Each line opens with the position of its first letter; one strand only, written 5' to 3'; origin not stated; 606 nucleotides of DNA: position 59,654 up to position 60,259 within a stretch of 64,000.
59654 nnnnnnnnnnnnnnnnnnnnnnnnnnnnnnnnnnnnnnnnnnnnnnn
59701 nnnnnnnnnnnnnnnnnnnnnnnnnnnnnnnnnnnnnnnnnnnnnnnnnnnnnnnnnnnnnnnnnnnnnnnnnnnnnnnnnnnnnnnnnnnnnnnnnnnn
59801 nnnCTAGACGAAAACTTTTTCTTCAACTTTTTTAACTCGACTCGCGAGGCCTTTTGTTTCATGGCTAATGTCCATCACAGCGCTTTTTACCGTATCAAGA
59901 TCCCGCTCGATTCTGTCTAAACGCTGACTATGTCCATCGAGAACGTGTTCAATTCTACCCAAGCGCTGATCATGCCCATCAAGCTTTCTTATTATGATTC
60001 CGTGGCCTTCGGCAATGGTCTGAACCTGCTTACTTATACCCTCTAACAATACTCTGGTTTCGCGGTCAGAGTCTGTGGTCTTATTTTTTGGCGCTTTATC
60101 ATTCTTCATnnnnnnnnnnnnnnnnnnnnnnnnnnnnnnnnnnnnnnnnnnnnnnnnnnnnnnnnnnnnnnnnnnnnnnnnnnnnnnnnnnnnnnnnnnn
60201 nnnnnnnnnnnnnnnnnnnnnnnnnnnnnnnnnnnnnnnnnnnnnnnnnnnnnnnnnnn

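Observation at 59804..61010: Two recently duplicated genes for an unknown LDxHxQx heptad-repeat protein, one expanded by 42-bp in-frame tandem repeats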

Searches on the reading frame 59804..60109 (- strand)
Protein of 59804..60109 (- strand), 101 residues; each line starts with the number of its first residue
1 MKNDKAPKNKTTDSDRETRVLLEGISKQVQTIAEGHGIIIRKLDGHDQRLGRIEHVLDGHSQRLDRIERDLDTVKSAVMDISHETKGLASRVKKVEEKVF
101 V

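Call 6: search_protein_families(library=pfam, proteins=[window:59804-60109:-], max_evalue=1)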
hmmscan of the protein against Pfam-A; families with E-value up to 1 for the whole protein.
window:59804-60109:- (101 aa): 18 families
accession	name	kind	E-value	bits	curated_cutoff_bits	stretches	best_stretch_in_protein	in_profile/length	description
PF10779.14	XhlA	-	6.2e-06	26.7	34.7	1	47-90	3-46/67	Haemolysin XhlA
PF06103.16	DUF948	-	0.00026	21.5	37.2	1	51-99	22-70/89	Bacterial protein of unknown function (DUF948)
PF02346.21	Vac_Fusion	-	0.00061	19.8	24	1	60-82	26-48/56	Chordopoxvirus multifunctional envelope protein A27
PF06419.17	COG6_N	-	0.0045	17.5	27.4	1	33-98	25-90/114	Conserved oligomeric complex COG6, N-terminal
PF01519.22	DUF16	-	0.016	16.1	40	1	45-97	31-83/104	Protein of unknown function DUF16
PF19111.5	DUF5798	-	0.023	15.3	27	1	24-84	5-65/89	Family of unknown function (DUF5798)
PF20933.2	HpHbR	-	0.023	14.9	27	1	25-99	13-89/243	Haptoglobin-hemoglobin receptor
PF05377.16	FlaC_arch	-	0.025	15.4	27.8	1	62-95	7-40/55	Flagella accessory protein C (FlaC)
PF07889.17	DUF1664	-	0.026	15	34.6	1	32-98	57-123/124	Protein of unknown function (DUF1664)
PF24423.1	OVT1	-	0.029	15.2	30.9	1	32-95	6-69/100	Major antigen, helical domain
PF19220.6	Rod_CreS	-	0.058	12.9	100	1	26-97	89-160/359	Crescentin, rod domain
PF15753.10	BLOC1S3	-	0.059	13.8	27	1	52-99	112-159/172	Biogenesis of lysosome-related organelles complex 1 subunit 3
PF23991.1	DUF7310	-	0.07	14.1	40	1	47-96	29-78/83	Coiled-coil region of unknown function (DUF7310)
PF23831.1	DUF7201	-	0.083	13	27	1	21-100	25-101/142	Coiled-coil region of unknown function (DUF7201)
PF21785.3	Bflower_2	-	0.089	13.1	38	1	44-96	54-102/112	5-fold beta-flower protein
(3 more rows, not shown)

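Call 9: search_protein_families(library=phrogs, proteins=[window:59804-60109:-], max_evalue=0.1)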
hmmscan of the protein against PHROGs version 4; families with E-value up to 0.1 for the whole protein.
window:59804-60109:- (101 aa): 16 families
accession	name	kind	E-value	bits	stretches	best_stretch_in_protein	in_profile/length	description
phrog_2990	-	unknown function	0.00065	20.9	0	51-98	22-69/133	-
phrog_1009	-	unknown function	0.0045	18.1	1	35-71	63-99/103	-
phrog_1863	-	unknown function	0.0066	17.3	0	62-99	44-81/97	-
phrog_25046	-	unknown function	0.0097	16.7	1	15-90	20-95/183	-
phrog_26291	-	unknown function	0.011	17.2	1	27-97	23-93/100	-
phrog_5553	-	unknown function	0.014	16.6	1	24-88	18-82/114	-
phrog_12015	-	unknown function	0.02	15.5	1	40-79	111-150/165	-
phrog_937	-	other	0.024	16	1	46-98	9-73/115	hemolysin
phrog_3779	-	tail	0.053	12.5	1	17-99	20-104/1225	tail length tape measure protein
phrog_1103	-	unknown function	0.06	14.4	0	43-75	14-43/80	-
phrog_6440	-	unknown function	0.067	14.2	1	43-98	43-98/186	-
phrog_34579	-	unknown function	0.068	14.4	0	59-97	55-93/109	-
phrog_26723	-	unknown function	0.078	14.3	0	8-76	11-74/91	-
phrog_31236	-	unknown function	0.094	13.4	1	12-97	7-93/190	-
phrog_1625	-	moron, auxiliary metabolic gene and host takeover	0.096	13.7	0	63-99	71-107/110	involved in bacteriocin production or immunity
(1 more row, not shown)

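Call 10: find_homologous_proteins(query=window:59804-60109:-, max_evalue=0.001)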
Query window:59804-60109:- (101 aa): 20 proteins with E <= 0.001 among 22 candidates.
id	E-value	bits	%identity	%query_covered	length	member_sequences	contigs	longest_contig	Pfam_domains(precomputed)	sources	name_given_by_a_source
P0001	2.7e-56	205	99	100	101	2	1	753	-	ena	-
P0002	2.0e-50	186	72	100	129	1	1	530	-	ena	-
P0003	2.4e-50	186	59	100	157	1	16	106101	PF01519.23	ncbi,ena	-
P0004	1.3e-30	123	60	99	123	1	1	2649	-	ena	-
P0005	3.1e-29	119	57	99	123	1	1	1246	-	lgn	-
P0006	4.5e-28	115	56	99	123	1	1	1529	-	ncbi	-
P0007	5.6e-27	111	55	99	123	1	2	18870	-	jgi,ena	-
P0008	5.9e-26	108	56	100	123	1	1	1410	-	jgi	-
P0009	1.6e-25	107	52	99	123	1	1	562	-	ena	-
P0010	1.1e-21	94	55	84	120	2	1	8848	-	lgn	-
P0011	2.2e-20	90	47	99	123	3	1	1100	-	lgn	-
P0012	4.4e-20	89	45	86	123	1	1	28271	-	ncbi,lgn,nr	ncbi:MAG: hypothetical protein Q8R14_03865 [Candidatus Omnitrophota bacterium]|nr:hypothetical prote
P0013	9.1e-20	88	47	98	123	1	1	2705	-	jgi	jgi:chromosome segregation ATPase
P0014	9.1e-20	88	49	98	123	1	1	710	-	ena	-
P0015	1.4e-19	88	56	99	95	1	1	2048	-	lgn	-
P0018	1.0e-16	79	50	99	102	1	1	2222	PF10779.15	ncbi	-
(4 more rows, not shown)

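Call 13: find_encoding_contigs(protein=P0003, flank=6000, max_places=8)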
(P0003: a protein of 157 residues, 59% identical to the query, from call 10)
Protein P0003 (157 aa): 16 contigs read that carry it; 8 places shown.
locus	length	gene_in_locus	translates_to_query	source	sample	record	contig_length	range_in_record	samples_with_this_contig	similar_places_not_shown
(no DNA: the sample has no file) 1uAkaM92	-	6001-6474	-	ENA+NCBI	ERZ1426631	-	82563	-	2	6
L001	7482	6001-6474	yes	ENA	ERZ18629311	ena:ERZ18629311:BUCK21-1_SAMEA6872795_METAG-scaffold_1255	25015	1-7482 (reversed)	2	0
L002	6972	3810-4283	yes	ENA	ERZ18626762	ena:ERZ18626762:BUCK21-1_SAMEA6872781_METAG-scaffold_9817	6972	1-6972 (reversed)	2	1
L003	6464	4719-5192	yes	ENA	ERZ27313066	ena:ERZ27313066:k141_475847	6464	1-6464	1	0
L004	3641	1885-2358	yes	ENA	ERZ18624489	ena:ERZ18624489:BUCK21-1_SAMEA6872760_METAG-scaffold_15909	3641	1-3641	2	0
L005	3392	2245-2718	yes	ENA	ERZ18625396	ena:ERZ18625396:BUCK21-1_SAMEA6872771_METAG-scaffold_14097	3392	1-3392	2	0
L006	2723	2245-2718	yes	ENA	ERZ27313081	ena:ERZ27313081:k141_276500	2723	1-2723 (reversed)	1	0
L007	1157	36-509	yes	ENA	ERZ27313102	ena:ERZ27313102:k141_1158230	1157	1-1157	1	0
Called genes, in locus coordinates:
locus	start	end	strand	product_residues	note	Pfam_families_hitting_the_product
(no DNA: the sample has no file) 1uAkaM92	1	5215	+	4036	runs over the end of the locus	?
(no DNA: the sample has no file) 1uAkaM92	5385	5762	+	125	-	PF10543:ORF6N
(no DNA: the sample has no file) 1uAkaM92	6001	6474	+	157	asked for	PF01519:DUF16 (faint)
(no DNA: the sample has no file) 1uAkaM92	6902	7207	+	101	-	PF10779:XhlA (faint)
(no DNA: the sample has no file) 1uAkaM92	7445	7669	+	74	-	-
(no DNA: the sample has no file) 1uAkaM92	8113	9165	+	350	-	PF00154:RecA_N, PF08423:Rad51, PF06745:ATPase (faint), PF27531:MT3502_N (weak), PF21096:RecA_C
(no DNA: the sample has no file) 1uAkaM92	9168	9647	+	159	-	PF21982:RecX_HTH1, PF02631:RecX_HTH2, PF21981:RecX_HTH3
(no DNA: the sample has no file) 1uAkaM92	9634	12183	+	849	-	PF01411:tRNA-synt_2c, PF07973:tRNA_SAD, PF02272:DHHA1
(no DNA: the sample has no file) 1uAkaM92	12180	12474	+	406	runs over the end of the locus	PF00815:Histidinol_dh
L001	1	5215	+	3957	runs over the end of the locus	-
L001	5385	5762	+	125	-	PF10543:ORF6N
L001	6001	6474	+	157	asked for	PF01519:DUF16 (faint)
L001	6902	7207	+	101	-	PF10779:XhlA (faint)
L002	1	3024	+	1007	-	?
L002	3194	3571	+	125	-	PF10543:ORF6N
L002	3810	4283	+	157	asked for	PF01519:DUF16 (faint)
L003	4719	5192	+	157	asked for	PF01519:DUF16 (faint)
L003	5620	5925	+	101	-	PF10779:XhlA (faint)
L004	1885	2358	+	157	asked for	PF01519:DUF16 (faint)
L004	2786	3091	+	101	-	PF10779:XhlA (faint)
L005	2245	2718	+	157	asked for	PF01519:DUF16 (faint)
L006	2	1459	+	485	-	?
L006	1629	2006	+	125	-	PF10543:ORF6N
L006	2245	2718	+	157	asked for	PF01519:DUF16 (faint)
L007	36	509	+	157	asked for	PF01519:DUF16 (faint)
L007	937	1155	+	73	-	?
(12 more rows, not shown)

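Call 14: find_encoding_contigs(protein=P0012, flank=6000, max_places=4)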
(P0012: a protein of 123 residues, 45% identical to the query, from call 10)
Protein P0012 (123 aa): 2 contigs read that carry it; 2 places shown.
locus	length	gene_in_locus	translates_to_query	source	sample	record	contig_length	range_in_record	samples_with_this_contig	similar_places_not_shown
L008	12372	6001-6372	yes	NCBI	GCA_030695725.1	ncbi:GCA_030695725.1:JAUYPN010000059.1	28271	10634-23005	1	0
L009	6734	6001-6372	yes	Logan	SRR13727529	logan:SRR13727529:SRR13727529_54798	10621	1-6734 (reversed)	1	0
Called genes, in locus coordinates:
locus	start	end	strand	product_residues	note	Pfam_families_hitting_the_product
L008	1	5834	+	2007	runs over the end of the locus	-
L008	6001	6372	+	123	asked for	-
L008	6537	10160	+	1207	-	PF02463:SMC_N, PF13175:AAA_15 (weak), PF13304:AAA_21 (weak), PF13476:AAA_23, PF06470:SMC_hinge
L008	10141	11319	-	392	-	PF01590:GAF (weak), PF13492:GAF_3 (weak), PF00990:GGDEF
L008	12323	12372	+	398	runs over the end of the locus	PF00926:DHBP_synthase, PF00925:GTP_cyclohydro2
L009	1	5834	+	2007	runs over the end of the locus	-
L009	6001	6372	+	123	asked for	-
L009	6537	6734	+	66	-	?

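Call 16: find_encoding_contigs(protein=P0007, flank=8000, max_places=3)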
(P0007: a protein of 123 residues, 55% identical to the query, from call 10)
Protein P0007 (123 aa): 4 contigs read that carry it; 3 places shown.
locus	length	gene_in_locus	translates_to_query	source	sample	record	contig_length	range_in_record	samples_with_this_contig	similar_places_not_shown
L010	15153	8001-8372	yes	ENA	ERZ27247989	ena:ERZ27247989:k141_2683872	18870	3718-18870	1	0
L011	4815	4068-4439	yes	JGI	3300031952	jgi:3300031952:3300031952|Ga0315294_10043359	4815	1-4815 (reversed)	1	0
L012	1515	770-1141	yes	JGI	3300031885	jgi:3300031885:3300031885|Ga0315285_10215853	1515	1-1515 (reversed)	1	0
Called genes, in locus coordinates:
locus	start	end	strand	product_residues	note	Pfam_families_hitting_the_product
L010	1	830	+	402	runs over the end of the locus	PF00657:Lipase_GDSL (faint), PF13472:Lipase_GDSL_2 (faint)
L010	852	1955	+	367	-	-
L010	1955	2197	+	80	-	-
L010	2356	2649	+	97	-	-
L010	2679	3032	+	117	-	-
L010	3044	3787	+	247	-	PF00112:Peptidase_C1, PF13529:Peptidase_C39_2 (weak)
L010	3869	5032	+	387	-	PF13173:AAA_14, PF13635:DUF4143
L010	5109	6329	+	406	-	PF13173:AAA_14, PF13635:DUF4143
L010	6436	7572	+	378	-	PF13173:AAA_14, PF13635:DUF4143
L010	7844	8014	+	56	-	-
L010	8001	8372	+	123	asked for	-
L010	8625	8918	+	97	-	-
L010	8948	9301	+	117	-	-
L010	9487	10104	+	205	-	-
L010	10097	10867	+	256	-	PF08843:AbiEii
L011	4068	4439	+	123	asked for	-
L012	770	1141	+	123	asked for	-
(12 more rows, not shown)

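Call 17: find_encoding_contigs(protein=P0010, flank=8000, max_places=3)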
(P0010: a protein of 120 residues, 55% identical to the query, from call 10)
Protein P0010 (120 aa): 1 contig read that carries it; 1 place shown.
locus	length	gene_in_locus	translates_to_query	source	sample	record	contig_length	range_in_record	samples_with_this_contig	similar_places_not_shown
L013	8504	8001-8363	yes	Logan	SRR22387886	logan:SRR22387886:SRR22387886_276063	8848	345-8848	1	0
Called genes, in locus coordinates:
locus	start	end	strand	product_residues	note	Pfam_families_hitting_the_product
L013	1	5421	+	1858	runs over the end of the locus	PF13195:DUF4011, PF13086:AAA_11 (weak), PF13604:AAA_30 (faint), PF13245:AAA_19 (faint), PF13086:AAA_11, PF13087:AAA_12, PF18741:MTES_1575, PF11784:DUF3320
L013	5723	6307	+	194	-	PF01797:Y1_Tnp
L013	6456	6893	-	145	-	-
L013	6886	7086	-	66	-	PF18929:DUF5678 (weak)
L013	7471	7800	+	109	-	-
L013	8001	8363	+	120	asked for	-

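Call 19: search_protein_representatives(protein=window:59807-60109:-)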
Query: 101 residues. Proteins with E-value up to 0.001 (for the whole library): 176; up to 1e-10: 13; up to 1e-30: 1. The best 150 are listed.
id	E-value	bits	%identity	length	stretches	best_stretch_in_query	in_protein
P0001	8.6e-57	205.1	99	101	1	1-101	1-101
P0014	2.9e-20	88.2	46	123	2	2-78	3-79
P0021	3.9e-18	81.4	57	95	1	2-101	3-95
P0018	3.3e-17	78.5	50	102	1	2-101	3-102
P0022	4.3e-14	68.5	43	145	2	10-98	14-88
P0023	4.5e-14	68.4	43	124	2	15-79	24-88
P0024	5.8e-12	61.7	39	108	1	1-97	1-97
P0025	8.4e-12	61.2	45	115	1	11-90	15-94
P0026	2.2e-11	59.8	40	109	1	2-101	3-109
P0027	5.4e-11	58.6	47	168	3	17-72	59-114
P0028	5.7e-11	58.5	44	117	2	12-78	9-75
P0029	6.3e-11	58.4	45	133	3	5-85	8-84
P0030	1.0e-10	57.7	41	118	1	5-99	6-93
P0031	1.3e-10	57.4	41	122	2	11-75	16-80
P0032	1.3e-10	57.4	39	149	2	9-100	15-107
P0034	1.4e-09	54.0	32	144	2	9-99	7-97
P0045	8.4e-09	51.6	42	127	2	2-85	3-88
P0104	2.7e-05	40.3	43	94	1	6-58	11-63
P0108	3.7e-05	39.9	44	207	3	42-84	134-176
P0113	4.7e-05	39.6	38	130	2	41-96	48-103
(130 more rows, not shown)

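Call 23: search_protein_families(library=ncbifam, alignment_id=A2, max_evalue=0.01)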
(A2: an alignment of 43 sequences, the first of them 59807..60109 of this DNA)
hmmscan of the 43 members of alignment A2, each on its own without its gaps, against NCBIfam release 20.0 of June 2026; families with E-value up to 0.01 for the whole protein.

A. member 1, window:59807-60109:- (101 aa): 1 family
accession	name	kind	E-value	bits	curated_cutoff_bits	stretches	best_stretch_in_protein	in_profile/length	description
NF047515.1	SpiroCoCo_C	equivalog_domain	0.0088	15.2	125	1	22-98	123-195/313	SpiroCoCo family coiled-coil protein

B. families by the number of members that match (of 43 scanned): 70 families (the first 25 are shown)
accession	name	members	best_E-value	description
TIGR02168.1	SMC_prok_B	26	1.2e-08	chromosome segregation protein SMC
TIGR02169.1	SMC_prok_A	25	4.1e-07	chromosome segregation protein SMC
NF045487.1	ASRP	23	1.1e-07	archaea-specific SMC-related protein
NF047515.1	SpiroCoCo_C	20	8.1e-07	SpiroCoCo family coiled-coil protein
TIGR04523.1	Mplasa_alph_rch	18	5.7e-06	helix-rich protein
NF003034.1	PRK03918.1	12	8.7e-06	DNA double-strand break repair ATPase Rad50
NF038218.1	IcmG_DotF_IVB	10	0.00026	type IVB secretion system protein IcmG/DotF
NF047516.1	LA_3659_fam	9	2.4e-05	LA_3659 family protein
NF047514.1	SpiroCoCo_N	9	2.4e-05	SpiroCoCo family coiled-coil protein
NF038350.1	taxis_HmpF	9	3.6e-05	pilus motility taxis protein HmpF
NF002572.0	PRK02224.1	8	2.4e-05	DNA double-strand break repair ATPase Rad50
NF048001.1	GTP_morpho_1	7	7.8e-06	GTA head formation protein, RCAP_rcc01685 family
NF041034.1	Rad50_Sulf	7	1.5e-05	DNA double-strand break repair ATPase Rad50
TIGR02978.1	phageshock_pspC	7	0.00028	envelope stress response membrane protein PspC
NF053525.1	thylo_ssr2422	6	4.8e-05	ssr2422 family thylakoid membrane protein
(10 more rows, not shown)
